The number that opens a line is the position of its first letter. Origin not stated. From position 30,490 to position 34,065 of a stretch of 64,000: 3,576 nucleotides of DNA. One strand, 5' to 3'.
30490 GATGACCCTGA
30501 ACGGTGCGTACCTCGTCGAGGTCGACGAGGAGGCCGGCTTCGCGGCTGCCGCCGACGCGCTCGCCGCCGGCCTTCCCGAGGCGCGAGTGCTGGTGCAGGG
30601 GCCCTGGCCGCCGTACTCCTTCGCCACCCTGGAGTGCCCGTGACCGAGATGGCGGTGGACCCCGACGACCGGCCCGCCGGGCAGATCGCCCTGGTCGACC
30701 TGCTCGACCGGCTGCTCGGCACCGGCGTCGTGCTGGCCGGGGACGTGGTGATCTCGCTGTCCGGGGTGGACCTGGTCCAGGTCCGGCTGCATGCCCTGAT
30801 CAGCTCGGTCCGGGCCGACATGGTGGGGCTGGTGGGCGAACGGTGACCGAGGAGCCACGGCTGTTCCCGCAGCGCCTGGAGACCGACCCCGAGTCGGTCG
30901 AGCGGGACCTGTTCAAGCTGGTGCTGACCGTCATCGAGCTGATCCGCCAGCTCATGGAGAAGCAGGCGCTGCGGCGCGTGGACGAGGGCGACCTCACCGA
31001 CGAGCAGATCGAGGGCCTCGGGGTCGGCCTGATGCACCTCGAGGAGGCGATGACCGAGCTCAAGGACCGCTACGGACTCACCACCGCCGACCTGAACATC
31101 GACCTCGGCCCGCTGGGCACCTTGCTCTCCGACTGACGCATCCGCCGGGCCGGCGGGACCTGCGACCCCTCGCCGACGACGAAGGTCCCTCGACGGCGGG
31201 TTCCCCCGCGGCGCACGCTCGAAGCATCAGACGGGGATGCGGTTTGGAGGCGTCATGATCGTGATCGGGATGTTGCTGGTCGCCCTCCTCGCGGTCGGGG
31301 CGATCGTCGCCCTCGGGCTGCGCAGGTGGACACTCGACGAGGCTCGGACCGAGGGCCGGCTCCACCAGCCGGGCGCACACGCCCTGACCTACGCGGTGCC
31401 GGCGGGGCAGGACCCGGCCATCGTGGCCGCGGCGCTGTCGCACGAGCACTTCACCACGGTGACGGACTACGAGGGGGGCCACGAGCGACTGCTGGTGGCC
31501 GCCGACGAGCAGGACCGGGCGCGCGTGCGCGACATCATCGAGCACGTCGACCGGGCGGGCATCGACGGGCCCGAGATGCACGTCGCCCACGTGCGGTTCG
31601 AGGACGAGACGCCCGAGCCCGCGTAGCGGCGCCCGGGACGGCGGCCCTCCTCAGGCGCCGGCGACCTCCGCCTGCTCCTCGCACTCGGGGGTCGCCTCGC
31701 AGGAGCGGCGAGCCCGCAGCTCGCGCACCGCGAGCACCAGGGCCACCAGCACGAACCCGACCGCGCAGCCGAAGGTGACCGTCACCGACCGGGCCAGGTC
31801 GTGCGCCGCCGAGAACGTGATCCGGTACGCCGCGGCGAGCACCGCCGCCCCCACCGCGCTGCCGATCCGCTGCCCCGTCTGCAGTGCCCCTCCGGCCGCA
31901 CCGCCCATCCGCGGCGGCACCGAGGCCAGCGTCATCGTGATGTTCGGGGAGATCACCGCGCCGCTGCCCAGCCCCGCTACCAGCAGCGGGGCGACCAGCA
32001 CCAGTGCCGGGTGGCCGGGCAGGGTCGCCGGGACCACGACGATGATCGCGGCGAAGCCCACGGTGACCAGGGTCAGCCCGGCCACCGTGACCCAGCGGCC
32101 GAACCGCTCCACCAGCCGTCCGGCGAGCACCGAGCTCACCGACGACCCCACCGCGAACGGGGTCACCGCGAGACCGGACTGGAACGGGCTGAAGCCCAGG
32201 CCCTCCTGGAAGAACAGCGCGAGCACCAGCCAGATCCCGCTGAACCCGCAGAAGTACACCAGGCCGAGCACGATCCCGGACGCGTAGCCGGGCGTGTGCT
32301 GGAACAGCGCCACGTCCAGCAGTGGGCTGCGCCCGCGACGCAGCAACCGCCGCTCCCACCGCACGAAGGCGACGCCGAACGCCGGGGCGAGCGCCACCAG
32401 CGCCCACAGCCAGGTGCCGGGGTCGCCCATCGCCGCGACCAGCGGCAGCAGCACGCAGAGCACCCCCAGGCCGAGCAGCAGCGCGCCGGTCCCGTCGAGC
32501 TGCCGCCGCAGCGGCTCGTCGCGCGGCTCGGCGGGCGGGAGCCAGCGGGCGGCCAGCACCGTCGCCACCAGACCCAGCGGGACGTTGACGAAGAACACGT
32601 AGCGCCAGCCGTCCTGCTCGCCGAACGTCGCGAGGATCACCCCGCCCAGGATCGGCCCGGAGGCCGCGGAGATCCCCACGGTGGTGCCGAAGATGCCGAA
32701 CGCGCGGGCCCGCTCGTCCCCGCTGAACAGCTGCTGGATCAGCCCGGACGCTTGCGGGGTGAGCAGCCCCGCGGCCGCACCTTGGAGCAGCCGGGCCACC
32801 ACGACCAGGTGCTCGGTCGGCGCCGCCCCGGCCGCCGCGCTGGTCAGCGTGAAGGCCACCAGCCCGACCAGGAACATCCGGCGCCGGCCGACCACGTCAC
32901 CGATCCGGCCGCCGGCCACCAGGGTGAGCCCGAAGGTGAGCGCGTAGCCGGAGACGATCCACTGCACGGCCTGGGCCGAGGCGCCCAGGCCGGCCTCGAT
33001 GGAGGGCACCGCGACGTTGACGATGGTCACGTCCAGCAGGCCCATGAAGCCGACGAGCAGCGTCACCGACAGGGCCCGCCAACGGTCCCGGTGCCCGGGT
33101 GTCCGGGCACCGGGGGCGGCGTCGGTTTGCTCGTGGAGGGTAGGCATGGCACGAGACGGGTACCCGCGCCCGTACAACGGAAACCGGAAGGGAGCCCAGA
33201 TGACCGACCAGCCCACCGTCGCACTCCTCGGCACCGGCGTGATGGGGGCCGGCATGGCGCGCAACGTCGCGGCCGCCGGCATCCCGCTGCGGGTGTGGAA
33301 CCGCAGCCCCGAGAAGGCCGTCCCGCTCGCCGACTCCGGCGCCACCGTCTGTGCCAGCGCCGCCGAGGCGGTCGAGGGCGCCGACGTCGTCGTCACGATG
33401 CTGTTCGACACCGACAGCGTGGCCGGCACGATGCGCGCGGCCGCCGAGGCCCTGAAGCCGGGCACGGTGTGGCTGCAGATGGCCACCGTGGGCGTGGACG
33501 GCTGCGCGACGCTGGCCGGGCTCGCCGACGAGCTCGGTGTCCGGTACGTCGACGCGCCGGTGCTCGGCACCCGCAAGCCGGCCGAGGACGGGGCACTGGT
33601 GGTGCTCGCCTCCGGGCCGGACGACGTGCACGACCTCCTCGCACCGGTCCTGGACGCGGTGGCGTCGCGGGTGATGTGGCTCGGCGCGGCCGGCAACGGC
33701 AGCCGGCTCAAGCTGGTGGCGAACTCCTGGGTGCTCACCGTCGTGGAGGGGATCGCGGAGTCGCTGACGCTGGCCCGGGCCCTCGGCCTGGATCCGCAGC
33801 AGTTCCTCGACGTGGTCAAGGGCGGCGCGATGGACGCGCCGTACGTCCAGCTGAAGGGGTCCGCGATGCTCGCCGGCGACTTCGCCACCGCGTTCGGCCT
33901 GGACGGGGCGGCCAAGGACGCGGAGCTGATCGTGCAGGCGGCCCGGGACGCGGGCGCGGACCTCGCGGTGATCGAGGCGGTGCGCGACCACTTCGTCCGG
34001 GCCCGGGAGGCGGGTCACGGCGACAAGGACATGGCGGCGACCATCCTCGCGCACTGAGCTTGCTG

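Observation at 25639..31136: Compact 10-gene gas-vesicle cluster without gvpN or gvpC, led by two non-canonical genes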

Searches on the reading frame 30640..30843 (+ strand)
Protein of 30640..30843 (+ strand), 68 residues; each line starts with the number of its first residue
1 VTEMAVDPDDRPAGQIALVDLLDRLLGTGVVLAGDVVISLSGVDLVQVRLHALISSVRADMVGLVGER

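Call 9: search_protein_families(library=ncbifam, proteins=[window:30640-30843:+], max_evalue=0.01)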
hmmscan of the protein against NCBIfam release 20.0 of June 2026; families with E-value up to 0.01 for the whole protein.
window:30640-30843:+ (68 aa): 4 families
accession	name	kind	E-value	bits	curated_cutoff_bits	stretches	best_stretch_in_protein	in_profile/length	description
NF046091.2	halo_gas_GvpM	exception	8e-08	31.9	109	1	15-56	8-49/67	gas vesicle protein GvpM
NF046090.2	halo_gas_GvpJ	exception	3.8e-05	23.7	125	1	16-57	6-47/73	gas vesicle protein GvpJ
NF006874.0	PRK09371.1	subfamily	0.0001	22.3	100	1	17-58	11-52/71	gas vesicle structural protein GvpA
NF046092.1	halo_gas_GvpA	exception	0.0086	16.3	112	0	17-57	5-45/64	gas vesicle protein GvpA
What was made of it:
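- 30640..30846 (+): gvpS (small GvpA/J/M-family protein). NCBIfam GvpM/J/A-type hits (call 9).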

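Call 88: search_protein_families(library=pfam, proteins=[window:30640-30843:+], max_evalue=0.01)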
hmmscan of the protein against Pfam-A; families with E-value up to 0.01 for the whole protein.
window:30640-30843:+ (68 aa): 1 family
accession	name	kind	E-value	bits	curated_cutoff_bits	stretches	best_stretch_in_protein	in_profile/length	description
PF00741.23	Gas_vesicle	-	2e-13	50.7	25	1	17-55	1-39/39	Gas vesicle protein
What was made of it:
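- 30640..30846 (+): PF00741 2e-13 (call 88).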

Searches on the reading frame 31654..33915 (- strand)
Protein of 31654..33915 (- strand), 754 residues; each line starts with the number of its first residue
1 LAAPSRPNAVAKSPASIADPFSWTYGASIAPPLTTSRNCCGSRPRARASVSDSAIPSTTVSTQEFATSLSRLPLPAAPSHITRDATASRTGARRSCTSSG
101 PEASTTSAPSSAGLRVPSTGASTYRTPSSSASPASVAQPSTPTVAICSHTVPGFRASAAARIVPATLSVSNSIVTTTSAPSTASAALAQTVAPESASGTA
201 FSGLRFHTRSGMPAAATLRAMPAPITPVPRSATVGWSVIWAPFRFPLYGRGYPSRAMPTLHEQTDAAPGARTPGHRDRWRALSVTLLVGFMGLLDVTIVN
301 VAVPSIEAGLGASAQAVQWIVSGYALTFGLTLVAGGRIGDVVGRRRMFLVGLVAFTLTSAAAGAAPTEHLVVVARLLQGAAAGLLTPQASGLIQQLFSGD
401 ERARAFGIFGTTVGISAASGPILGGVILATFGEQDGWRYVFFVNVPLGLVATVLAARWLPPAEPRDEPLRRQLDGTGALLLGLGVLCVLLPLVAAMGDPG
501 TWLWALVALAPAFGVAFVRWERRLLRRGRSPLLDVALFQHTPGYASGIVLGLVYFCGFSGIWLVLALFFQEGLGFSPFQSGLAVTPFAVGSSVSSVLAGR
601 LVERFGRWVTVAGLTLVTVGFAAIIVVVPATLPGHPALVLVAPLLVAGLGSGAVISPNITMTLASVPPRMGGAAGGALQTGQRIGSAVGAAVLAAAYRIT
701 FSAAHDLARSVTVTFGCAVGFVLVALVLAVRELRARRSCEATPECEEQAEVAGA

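Call 36: search_protein_families(library=pfam, max_evalue=0.0001, proteins=[window:31654-33915:-])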
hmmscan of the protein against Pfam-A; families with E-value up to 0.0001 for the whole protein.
seq(754 aa): 3 families
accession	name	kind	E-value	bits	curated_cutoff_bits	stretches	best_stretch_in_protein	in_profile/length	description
PF07690.21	MFS_1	-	3.6e-62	210.7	33.4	2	286-690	2-347/347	Major Facilitator Superfamily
PF05977.19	MFS_3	-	1.1e-06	27.8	27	1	287-462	20-192/524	Transmembrane secretion effector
PF00083.30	Sugar_tr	-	5.3e-05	22.7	22.3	0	303-454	34-187/452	Sugar (and other) transporter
